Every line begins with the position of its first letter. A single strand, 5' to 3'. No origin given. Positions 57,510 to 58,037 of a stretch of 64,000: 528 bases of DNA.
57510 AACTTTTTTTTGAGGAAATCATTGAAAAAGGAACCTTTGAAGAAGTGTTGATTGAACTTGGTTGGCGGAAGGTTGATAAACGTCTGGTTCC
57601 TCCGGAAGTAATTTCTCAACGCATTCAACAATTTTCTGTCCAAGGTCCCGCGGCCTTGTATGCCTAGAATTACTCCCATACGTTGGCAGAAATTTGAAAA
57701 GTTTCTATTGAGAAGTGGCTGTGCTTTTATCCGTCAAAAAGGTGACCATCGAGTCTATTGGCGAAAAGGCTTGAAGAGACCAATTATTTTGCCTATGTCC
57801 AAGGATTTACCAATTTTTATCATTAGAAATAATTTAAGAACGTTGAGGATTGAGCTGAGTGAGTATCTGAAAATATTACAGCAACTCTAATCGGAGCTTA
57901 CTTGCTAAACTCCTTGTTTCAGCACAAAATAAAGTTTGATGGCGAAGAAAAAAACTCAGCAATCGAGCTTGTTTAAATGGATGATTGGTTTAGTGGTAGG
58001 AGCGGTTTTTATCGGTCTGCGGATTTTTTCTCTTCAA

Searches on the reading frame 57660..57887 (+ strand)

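Call 86: search_protein_families(library=pfam, proteins=[window:57660-57887:+], max_evalue=0.0001)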
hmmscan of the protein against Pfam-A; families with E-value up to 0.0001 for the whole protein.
window:57660-57887:+ (76 aa): 1 family
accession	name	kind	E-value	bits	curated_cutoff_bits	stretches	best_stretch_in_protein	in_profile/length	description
PF07927.17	HicA_toxin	-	9.7e-09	35.7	27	1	9-62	1-56/58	HicA toxin of bacterial toxin-antitoxin,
